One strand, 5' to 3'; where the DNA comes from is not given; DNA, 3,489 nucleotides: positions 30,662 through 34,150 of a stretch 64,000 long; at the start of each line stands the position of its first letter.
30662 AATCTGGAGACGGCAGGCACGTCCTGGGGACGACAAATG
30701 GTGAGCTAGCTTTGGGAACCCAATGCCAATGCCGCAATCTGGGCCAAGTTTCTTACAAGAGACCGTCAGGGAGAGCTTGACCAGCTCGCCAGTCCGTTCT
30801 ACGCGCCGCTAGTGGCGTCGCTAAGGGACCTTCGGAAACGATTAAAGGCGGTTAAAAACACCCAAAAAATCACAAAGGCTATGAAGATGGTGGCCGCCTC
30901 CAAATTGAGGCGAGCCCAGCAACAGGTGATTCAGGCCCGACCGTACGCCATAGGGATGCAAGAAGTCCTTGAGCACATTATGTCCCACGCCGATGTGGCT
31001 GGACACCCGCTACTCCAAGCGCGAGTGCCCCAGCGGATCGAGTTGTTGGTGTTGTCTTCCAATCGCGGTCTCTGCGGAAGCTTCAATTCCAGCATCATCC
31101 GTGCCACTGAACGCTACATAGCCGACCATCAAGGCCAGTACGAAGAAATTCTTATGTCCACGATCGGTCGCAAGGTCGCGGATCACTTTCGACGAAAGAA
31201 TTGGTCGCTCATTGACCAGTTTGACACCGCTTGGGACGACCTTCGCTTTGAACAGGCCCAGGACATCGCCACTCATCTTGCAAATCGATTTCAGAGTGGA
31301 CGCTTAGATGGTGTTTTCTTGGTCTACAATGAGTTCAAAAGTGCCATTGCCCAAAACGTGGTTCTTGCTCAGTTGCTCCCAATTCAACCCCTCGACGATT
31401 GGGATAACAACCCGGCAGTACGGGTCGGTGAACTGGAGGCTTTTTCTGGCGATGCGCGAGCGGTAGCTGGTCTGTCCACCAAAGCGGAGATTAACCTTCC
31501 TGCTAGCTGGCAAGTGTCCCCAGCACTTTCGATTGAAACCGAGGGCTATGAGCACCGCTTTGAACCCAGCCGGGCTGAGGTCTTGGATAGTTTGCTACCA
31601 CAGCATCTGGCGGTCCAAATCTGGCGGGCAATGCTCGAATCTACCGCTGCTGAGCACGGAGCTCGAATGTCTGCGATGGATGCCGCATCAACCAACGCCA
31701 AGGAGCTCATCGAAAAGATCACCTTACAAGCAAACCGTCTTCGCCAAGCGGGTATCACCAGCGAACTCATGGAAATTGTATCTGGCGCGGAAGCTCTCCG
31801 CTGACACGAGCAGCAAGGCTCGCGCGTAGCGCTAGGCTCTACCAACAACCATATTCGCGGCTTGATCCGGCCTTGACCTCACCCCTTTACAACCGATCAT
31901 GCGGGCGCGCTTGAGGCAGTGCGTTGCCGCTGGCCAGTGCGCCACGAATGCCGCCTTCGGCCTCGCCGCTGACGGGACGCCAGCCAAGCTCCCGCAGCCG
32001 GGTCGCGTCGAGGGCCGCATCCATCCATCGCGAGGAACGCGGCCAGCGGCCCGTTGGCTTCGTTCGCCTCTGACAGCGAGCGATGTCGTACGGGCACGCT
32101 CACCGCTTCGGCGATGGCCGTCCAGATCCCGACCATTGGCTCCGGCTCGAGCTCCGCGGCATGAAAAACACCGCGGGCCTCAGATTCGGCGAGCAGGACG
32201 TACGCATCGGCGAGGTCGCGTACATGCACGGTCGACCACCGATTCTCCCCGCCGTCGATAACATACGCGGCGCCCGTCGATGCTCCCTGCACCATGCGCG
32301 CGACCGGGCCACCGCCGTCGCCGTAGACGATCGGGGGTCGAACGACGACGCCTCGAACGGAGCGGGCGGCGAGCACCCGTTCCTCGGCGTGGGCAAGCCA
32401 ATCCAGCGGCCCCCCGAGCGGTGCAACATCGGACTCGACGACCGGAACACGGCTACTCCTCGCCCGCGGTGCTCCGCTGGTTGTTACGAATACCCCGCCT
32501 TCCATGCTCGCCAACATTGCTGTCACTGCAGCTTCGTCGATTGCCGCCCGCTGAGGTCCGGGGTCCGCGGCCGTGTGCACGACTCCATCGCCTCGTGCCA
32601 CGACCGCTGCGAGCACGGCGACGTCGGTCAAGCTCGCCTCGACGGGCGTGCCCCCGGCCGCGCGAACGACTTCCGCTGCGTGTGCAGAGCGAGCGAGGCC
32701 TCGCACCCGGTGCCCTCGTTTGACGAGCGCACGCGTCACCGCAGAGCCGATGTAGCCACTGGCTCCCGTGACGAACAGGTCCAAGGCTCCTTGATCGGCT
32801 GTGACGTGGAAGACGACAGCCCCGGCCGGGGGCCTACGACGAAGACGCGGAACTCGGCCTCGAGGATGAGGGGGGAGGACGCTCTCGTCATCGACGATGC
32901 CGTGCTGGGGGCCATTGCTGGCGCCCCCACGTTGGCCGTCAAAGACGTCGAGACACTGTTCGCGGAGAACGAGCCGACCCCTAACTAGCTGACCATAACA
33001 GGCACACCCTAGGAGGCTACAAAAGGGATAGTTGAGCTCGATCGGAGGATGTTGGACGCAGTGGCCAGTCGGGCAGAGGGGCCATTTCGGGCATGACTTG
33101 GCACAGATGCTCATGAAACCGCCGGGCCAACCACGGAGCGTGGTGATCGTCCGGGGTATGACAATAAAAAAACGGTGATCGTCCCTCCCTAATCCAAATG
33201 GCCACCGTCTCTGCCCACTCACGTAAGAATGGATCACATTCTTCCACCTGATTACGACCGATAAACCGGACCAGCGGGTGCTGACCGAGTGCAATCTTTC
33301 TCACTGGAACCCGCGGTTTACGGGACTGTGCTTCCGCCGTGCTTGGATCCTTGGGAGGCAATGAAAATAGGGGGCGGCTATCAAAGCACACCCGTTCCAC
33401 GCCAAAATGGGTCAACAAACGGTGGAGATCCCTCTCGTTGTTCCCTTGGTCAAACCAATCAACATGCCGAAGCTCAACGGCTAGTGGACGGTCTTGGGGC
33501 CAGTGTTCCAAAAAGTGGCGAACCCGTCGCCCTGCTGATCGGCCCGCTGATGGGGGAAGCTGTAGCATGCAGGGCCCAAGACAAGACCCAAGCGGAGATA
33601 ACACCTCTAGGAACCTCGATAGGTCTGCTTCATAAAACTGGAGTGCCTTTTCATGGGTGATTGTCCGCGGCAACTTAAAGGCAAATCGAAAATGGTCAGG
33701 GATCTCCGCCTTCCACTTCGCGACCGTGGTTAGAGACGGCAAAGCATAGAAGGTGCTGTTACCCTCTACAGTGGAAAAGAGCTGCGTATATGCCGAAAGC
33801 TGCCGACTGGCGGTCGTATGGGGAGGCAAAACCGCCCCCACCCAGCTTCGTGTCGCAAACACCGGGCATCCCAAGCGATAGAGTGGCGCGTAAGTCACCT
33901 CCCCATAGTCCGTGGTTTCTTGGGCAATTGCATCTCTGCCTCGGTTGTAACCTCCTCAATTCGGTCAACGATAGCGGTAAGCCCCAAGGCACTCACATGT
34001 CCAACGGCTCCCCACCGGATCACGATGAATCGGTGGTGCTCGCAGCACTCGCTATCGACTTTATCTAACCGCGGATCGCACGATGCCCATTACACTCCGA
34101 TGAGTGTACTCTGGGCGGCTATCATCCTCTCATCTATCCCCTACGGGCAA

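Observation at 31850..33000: Island of about 1.1 kb at roughly 70% GC, carrying an NmrA/SDR-like oxidoreductase, between atpG and a DUF72 gene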

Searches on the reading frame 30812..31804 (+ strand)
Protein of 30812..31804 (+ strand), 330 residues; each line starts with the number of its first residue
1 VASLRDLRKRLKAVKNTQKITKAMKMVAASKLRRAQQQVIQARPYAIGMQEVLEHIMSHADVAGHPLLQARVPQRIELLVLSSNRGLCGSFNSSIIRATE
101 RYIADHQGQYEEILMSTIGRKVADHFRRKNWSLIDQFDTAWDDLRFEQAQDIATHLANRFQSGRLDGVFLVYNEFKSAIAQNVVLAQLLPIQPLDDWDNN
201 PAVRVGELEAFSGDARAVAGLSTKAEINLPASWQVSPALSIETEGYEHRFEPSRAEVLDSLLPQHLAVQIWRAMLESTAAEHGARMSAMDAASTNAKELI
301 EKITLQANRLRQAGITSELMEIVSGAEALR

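Call 7: search_protein_families(library=pfam, proteins=[window:30812-31804:+], max_evalue=0.01)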
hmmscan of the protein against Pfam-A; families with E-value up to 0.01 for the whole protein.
window:30812-31804:+ (330 aa): 1 family
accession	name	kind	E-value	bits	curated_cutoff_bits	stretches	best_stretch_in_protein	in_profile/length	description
PF00231.24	ATP-synt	-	1.3e-95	320.8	39.9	1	3-329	1-285/285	ATP synthase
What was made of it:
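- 30812..31804 (+): Flank: atpG (ATP synthase gamma), host composition, intact C-terminus. Pfam (call 7).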

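Call 13: list_cluster_members(proteins=[P0001, window:30812-31804:+, window:33017-33898:-])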
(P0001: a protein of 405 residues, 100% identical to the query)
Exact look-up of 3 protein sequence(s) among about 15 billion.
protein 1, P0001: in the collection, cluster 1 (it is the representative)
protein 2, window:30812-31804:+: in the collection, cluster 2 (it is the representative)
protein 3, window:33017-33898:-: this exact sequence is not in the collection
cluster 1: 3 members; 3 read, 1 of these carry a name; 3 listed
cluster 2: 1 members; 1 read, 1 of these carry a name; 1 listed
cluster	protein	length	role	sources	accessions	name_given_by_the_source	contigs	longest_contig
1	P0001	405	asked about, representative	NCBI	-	-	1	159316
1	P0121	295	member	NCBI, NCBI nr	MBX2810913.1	MAG: NAD-dependent epimerase/dehydratase family protein [Myxococcales bacterium] | NAD-dependent epimerase/dehydratase family protein [Myxococcales bacterium]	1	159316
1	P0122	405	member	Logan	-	-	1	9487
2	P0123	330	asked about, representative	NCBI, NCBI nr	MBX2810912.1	MAG: ATP synthase F1 subunit gamma [Myxococcales bacterium] | ATP synthase F1 subunit gamma [Myxococcales bacterium]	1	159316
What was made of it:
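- NCBI annotated it as an intact protein (call 13). The source is a metagenome-assembled genome (call 13).
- Tried and rejected: The source record was identified through the cluster look-up instead (call 13).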

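Call 14: find_encoding_contigs(protein=P0122, flank=10000, max_places=6)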
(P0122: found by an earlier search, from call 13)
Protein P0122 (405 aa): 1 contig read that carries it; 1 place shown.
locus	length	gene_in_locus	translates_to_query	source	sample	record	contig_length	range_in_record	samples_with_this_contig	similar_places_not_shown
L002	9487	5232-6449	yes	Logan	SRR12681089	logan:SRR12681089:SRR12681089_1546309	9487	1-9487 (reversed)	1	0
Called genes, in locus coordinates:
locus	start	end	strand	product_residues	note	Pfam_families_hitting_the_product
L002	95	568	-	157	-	-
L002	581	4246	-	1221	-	PF05567:T4P_PilY1 (weak)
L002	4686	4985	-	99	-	-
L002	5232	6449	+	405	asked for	PF01370:Epimerase, PF04321:RmlD_sub_bind (faint), PF05368:NmrA, PF13460:NAD_binding_10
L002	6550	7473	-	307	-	PF00231:ATP-synt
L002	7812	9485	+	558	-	?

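Call 15: find_encoding_contigs(protein=P0123, flank=10000, max_places=6)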
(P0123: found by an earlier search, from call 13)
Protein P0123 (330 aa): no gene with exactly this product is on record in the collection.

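Call 21: find_homologous_proteins(query=window:30812-31804:+, max_evalue=1e-30)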
Query window:30812-31804:+ (330 aa): 7995 proteins with E <= 1e-30 among 8000 candidates; the best 120 are listed.
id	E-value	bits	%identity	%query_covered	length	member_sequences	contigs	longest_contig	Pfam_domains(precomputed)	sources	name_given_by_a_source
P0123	7.2e-210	713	100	100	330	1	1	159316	PF00231.25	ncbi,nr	ncbi:MAG: ATP synthase F1 subunit gamma [Myxococcales bacterium]|nr:ATP synthase F1 subunit gamma [M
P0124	1.7e-195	666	100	93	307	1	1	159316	PF00231.25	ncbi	-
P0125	8.6e-195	664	100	93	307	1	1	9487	PF00231.25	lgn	-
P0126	6.9e-164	562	77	100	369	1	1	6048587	PF00231.25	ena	-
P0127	1.1e-158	545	81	93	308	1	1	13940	PF00231.25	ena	-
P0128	3.9e-157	540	73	100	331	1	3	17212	PF00231.25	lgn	-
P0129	3.1e-154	531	73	100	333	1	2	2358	PF00231.25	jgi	jgi:F-type H+-transporting ATPase subunit gamma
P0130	5.0e-154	530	74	100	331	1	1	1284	PF00231.25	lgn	-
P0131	4.5e-152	524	73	100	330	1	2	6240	PF00231.25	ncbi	ncbi:MAG: ATP synthase F1 subunit gamma [Myxococcota bacterium]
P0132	7.6e-152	523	72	100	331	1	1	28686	PF00231.25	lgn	-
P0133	1.0e-150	519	70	100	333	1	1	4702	PF00231.25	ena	-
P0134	1.8e-144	499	69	100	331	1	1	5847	PF00231.25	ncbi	-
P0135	8.0e-143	493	69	100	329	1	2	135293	PF00231.25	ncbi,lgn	-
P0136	4.0e-138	478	65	100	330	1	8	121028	PF00231.25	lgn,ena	-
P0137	1.0e-136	473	66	100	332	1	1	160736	PF00231.25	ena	-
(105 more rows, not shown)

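Call 22: find_encoding_contigs(protein=P0126, flank=8000, max_places=2)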
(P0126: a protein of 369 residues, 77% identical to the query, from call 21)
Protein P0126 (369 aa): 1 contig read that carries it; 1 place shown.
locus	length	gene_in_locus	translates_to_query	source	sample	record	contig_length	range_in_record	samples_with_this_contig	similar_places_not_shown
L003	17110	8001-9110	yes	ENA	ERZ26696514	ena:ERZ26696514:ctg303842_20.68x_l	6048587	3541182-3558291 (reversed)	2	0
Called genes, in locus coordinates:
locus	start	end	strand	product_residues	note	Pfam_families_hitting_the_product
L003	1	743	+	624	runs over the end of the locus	PF00989:PAS (faint), PF08448:PAS_4 (faint), PF13426:PAS_9 (faint), PF08447:PAS_3, PF00512:HisKA, PF02518:HATPase_c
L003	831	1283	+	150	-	PF00072:Response_reg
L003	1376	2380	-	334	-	PF00929:RNase_T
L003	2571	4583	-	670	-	PF12838:Fer4_7 (faint), PF13534:Fer4_17 (faint), PF12797:Fer4_2 (faint), PF13183:Fer4_8 (weak), PF13237:Fer4_10, PF13187:Fer4_9, PF13484:Fer4_16 (faint), PF02754:CCG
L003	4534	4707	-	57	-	-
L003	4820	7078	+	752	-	PF00069:Pkinase, PF07714:PK_Tyr_Ser-Thr, PF03109:ABC1 (weak), PF01636:APH (faint)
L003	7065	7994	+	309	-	PF03739:LptF_LptG (weak)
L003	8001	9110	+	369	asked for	PF00231:ATP-synt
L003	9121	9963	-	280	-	PF01904:DUF72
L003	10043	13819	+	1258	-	-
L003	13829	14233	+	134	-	-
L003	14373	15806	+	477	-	PF01764:Lipase_3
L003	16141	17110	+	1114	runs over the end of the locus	-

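Call 23: find_encoding_contigs(protein=P0127, flank=8000, max_places=2)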
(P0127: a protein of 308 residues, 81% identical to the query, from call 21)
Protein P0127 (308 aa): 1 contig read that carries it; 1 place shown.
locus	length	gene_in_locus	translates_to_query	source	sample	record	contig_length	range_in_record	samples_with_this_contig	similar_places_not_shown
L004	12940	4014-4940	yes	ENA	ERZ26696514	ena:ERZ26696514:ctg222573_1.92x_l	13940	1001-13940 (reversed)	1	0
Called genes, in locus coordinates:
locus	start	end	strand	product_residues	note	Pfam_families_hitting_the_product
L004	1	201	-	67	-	?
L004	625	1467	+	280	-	PF02709:Glyco_transf_7C (faint)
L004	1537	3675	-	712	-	PF13534:Fer4_17 (faint), PF12797:Fer4_2 (faint), PF13183:Fer4_8 (weak), PF13187:Fer4_9, PF13237:Fer4_10, PF13484:Fer4_16 (faint), PF02754:CCG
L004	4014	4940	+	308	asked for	PF00231:ATP-synt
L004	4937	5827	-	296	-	PF01904:DUF72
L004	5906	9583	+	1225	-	PF05567:T4P_PilY1 (weak)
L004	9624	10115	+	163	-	-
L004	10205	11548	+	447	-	PF01554:MatE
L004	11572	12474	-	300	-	PF02518:HATPase_c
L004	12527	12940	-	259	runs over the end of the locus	PF16697:Yop-YscD_cpl, PF00498:FHA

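Call 24: find_encoding_contigs(protein=P0128, flank=8000, max_places=2)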
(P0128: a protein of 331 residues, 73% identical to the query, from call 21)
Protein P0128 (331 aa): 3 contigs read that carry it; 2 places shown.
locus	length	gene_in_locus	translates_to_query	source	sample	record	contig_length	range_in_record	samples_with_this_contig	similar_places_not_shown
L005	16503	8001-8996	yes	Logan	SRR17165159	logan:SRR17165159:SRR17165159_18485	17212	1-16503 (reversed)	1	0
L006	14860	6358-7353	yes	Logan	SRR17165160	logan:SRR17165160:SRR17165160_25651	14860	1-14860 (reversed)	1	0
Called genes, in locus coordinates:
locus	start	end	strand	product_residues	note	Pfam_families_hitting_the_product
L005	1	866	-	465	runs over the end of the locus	PF01554:MatE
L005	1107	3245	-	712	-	PF13534:Fer4_17 (faint), PF00037:Fer4 (faint), PF12797:Fer4_2 (faint), PF13183:Fer4_8 (weak), PF13187:Fer4_9, PF13237:Fer4_10, PF02754:CCG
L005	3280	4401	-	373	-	PF13439:Glyco_transf_4, PF13579:Glyco_trans_4_4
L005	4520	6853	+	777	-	PF00069:Pkinase, PF07714:PK_Tyr_Ser-Thr, PF03109:ABC1 (faint)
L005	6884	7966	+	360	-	PF03739:LptF_LptG (weak)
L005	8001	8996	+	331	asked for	PF00231:ATP-synt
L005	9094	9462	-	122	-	PF10013:DUF2256, PF11625:DUF3253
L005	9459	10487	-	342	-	PF01266:DAO, PF13450:NAD_binding_8, PF01593:Amino_oxidase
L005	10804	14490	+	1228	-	-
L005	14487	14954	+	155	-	-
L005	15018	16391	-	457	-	PF00860:Xan_ur_permease, PF03594:BenE (weak)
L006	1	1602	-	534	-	?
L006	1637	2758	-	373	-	PF13439:Glyco_transf_4, PF13579:Glyco_trans_4_4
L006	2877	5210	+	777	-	PF00069:Pkinase, PF07714:PK_Tyr_Ser-Thr, PF03109:ABC1 (faint)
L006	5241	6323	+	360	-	PF03739:LptF_LptG (weak)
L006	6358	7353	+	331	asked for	PF00231:ATP-synt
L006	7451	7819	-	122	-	PF10013:DUF2256, PF11625:DUF3253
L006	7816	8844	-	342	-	PF01266:DAO, PF13450:NAD_binding_8, PF01593:Amino_oxidase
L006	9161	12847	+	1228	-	-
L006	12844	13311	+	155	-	-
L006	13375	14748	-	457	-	PF00860:Xan_ur_permease, PF03594:BenE (weak)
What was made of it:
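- The slot downstream of atpG is variable among relatives (call 24). L005 and L006 carry different genes in the slot, not this SDR (call 24).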

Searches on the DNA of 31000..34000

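Call 35: search_rna_families(source=window, start=31000, end=34000, threshold=evalue, max_evalue=1)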
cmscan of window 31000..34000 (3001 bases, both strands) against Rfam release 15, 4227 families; matches with E-value up to 1: 1.
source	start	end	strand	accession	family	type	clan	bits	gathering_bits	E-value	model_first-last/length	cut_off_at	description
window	32030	32118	+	RF00820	mir-248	Gene; miRNA;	-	19.4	90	0.61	1-93/93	no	mir-248 microRNA precursor family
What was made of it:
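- On Classical genomic island / integrative element: No tRNA or other RNA family (call 35).
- Tried and rejected: Rfam at a permissive threshold gave one chance-level miRNA hit (call 35).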

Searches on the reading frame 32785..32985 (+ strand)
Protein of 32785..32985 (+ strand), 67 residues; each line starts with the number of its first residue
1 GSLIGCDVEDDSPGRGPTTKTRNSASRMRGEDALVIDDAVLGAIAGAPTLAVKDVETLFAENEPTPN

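Call 39: search_protein_representatives(protein=window:32785-32985:+)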
Query: 67 residues. Proteins with E-value up to 0.001 (for the whole library): 1; up to 1e-10: 0; up to 1e-30: 0. The best 1 are listed.
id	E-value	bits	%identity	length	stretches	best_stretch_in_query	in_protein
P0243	7.9e-08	48.4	37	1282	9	28-56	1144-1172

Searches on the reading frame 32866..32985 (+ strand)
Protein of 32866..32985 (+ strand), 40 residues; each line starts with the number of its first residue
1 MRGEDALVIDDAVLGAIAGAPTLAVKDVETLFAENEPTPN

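Call 7: search_protein_families(library=pfam, proteins=[window:32866-32985:+], max_evalue=0.01)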
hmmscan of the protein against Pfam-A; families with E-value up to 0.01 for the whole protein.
seq(40 aa): 0 families

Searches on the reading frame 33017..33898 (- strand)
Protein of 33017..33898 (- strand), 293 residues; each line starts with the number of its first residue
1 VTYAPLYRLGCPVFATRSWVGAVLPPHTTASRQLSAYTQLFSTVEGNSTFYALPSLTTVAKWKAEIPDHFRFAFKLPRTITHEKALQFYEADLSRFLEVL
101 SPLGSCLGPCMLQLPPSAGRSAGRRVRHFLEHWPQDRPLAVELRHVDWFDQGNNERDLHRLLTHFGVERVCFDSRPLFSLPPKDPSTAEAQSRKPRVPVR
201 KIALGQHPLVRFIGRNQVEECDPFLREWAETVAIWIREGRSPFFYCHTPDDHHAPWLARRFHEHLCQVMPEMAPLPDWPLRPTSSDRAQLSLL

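Call 7: search_protein_families(library=pfam, proteins=[window:33017-33898:-], max_evalue=0.01)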
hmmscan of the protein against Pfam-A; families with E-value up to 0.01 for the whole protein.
window:33017-33898:- (293 aa): 1 family
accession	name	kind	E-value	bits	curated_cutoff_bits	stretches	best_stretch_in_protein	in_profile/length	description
PF01904.24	DUF72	-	2.5e-57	194.9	25.3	1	25-263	2-216/217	Protein of unknown function DUF72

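Call 19: find_related_loci(query=window:33017-33898:-, collection=genome_contigs, flank=8000)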
Query window:33017-33898:- (293 aa) in genome_contigs; peptide patterns used: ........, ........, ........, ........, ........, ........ (x = any residue, [..] = any of these).
26 stretches matched a pattern, but none encodes a relative of the query by tblastn (E <= 1e-3).
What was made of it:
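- Tried and rejected: The first genome_contigs scan, with the DUF72 protein, found no close relatives (call 19).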
